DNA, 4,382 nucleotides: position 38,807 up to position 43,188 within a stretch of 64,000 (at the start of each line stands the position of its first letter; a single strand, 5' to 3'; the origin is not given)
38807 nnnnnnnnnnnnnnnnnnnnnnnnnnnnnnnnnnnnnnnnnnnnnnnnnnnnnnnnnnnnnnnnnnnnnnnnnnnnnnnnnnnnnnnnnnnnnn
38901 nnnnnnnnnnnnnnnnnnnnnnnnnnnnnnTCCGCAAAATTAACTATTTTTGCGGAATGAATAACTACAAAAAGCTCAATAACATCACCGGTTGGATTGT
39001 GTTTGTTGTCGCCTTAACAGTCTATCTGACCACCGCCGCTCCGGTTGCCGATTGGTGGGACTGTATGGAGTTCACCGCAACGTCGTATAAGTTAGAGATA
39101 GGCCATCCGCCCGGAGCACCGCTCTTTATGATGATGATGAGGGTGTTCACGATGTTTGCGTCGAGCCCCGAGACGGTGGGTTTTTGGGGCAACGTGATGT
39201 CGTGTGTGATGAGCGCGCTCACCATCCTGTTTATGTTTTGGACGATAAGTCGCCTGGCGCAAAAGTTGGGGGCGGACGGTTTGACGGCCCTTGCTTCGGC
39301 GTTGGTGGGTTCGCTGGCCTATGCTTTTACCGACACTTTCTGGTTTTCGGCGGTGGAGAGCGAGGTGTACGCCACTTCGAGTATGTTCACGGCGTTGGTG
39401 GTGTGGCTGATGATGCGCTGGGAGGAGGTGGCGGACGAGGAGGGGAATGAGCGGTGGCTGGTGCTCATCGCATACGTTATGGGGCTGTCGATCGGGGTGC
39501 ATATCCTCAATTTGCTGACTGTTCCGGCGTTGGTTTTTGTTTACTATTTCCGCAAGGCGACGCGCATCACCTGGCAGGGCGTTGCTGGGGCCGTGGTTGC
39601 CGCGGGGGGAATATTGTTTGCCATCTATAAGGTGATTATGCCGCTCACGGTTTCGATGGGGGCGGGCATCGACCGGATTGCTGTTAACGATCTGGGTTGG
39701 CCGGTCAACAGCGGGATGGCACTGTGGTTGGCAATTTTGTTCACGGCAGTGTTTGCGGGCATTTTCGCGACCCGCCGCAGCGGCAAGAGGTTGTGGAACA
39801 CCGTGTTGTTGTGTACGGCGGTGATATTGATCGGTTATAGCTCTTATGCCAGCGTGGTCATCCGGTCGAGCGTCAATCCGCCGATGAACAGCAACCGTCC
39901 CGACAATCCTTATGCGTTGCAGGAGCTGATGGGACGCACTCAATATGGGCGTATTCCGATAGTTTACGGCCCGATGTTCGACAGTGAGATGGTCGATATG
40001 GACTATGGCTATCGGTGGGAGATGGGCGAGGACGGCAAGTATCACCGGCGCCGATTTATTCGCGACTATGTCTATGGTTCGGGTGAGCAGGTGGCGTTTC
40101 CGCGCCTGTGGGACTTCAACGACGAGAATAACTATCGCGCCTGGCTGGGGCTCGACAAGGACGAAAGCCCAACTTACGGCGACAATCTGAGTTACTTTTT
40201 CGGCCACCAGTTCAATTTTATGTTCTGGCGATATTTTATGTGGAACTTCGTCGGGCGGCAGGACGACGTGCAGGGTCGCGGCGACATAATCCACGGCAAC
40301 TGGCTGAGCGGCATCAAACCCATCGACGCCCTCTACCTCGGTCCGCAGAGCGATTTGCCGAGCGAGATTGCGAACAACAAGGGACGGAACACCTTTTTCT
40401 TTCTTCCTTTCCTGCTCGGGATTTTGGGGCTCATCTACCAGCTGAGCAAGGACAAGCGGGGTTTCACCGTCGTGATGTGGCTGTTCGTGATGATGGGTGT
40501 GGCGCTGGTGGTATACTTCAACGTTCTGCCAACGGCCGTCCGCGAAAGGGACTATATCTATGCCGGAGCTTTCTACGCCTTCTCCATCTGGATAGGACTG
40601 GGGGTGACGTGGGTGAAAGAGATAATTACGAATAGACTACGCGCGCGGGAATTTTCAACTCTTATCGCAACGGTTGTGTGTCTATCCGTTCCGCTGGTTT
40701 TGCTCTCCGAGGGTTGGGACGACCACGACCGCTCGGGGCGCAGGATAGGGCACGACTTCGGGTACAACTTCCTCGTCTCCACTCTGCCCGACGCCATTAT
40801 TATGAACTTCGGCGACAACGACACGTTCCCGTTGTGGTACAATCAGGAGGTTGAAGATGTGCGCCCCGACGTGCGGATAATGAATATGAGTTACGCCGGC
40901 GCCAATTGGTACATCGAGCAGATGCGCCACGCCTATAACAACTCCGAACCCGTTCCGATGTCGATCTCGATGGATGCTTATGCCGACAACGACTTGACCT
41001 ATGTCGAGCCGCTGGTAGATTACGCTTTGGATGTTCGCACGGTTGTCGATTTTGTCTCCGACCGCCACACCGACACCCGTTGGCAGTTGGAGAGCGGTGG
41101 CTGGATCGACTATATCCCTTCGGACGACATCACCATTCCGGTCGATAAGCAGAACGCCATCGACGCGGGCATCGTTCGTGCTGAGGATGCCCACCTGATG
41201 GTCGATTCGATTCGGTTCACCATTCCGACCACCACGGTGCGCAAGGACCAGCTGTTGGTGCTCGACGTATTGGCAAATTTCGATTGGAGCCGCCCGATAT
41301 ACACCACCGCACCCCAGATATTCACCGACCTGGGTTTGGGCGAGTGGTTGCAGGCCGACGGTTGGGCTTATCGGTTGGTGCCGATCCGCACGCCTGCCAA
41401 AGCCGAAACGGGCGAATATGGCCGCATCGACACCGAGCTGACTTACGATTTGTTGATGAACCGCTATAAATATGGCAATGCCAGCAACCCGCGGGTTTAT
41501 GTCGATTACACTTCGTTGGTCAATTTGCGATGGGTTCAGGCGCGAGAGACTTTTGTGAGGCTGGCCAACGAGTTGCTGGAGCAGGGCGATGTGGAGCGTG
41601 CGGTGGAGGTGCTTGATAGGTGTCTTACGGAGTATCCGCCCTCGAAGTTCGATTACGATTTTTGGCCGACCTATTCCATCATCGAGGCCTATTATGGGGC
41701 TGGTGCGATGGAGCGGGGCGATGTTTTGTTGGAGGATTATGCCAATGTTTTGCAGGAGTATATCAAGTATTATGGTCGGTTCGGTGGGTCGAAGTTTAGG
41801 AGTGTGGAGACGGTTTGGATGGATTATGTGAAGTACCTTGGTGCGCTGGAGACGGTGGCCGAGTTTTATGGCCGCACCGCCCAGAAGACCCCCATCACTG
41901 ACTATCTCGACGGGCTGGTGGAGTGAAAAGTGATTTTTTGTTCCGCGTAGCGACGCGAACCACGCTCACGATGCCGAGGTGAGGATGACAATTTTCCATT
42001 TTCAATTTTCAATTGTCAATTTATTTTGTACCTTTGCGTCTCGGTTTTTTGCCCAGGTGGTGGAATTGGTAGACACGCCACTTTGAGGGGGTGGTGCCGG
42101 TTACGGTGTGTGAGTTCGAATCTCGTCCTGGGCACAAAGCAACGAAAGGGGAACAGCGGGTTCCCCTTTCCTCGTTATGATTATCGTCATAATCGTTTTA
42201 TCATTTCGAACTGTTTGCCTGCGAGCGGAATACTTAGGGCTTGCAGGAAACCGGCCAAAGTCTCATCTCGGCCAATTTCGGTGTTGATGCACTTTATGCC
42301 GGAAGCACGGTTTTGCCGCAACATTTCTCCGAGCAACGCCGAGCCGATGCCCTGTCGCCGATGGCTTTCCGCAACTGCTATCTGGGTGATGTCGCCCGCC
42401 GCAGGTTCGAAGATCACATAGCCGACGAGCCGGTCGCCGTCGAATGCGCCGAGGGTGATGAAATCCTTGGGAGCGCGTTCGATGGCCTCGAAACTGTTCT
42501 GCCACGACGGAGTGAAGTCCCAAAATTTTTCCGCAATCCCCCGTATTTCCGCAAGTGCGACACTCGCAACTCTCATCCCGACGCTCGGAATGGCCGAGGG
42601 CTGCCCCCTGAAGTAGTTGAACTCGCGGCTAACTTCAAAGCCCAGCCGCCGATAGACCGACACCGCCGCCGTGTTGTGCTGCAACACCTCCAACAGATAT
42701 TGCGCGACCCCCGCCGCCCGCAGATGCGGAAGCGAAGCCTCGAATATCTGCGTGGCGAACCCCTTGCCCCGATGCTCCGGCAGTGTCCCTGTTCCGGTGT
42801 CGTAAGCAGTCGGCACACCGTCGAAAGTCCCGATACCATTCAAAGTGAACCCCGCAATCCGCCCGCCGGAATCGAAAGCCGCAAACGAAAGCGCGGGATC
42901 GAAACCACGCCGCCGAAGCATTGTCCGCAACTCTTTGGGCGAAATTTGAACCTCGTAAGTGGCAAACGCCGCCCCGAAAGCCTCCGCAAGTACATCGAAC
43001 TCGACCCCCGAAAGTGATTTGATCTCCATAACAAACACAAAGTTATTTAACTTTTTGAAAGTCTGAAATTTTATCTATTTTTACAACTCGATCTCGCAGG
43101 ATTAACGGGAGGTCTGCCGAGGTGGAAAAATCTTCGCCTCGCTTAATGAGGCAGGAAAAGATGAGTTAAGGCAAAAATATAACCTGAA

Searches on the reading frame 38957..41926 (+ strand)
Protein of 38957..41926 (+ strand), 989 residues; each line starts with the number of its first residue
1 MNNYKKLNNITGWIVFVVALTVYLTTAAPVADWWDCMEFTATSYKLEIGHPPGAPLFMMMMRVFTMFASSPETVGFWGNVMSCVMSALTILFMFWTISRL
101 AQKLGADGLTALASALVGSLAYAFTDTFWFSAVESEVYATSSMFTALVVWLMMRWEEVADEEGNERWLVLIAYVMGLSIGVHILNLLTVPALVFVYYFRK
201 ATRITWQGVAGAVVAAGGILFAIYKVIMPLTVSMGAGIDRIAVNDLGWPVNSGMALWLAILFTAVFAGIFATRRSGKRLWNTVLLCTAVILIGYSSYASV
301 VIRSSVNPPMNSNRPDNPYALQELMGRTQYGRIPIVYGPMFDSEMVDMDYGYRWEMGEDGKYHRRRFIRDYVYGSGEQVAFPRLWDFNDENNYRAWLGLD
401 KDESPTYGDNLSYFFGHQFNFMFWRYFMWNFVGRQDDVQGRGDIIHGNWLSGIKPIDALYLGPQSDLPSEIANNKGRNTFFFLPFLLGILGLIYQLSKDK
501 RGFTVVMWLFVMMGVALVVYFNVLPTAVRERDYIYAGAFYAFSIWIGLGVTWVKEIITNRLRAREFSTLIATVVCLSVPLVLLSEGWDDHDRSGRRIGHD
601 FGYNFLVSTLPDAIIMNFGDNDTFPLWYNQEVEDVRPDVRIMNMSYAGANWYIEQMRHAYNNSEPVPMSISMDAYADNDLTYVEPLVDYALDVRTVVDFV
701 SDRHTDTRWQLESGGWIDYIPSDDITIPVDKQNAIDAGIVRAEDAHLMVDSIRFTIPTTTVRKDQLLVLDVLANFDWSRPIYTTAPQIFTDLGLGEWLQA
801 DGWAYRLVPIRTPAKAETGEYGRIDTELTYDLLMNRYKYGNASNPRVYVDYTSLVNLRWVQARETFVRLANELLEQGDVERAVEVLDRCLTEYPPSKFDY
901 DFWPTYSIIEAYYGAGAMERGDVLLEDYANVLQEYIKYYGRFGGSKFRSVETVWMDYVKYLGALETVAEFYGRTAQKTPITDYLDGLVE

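Call 55: search_protein_families(library=pfam, proteins=[window:38957-41926:+], max_evalue=0.00001)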
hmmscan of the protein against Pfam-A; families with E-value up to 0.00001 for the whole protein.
window:38957-41926:+ (989 aa): 1 family
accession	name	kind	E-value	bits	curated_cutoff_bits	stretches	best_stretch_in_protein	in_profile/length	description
PF11028.14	TMEM260-like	-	7.1e-67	225.1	24.2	1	35-203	1-177/179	Protein O-mannosyl-transferase TMEM260-like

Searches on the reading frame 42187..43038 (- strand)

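Call 91: search_protein_families(library=pfam, proteins=[window:42187-43038:-], max_evalue=0.01)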
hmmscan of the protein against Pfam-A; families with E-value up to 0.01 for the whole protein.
window:42187-43038:- (283 aa): 9 families
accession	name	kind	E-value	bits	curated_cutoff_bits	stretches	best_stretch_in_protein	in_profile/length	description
PF00583.31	Acetyltransf_1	-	1.9e-24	86.6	20.7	2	35-134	19-116/116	Acetyltransferase (GNAT) family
PF13508.13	Acetyltransf_7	-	7.1e-19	68.4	27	2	197-251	7-65/84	Acetyltransferase (GNAT) domain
PF13673.13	Acetyltransf_10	-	4.5e-15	56.2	23.6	2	190-254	28-91/128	Acetyltransferase (GNAT) domain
PF13527.13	Acetyltransf_9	-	2.4e-13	50.6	25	1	75-136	70-126/127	Acetyltransferase (GNAT) domain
PF08445.16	FR47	-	2.4e-12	47.1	22.1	1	85-138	29-81/86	FR47-like protein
PF14542.12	Acetyltransf_CG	-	6.2e-08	33.1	30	1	206-251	13-61/80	GCN5-related N-acetyl-transferase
PF13302.13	Acetyltransf_3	-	8.5e-07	30.2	25.4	1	37-135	37-138/138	Acetyltransferase (GNAT) domain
PF13880.12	Acetyltransf_13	-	1.9e-05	24.8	22.8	0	217-250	7-39/69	ESCO1/2 acetyl-transferase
PF12568.14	PanZ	-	4.3e-05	23.4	22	1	202-270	47-120/128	Acetyltransferase (GNAT) domain, PanZ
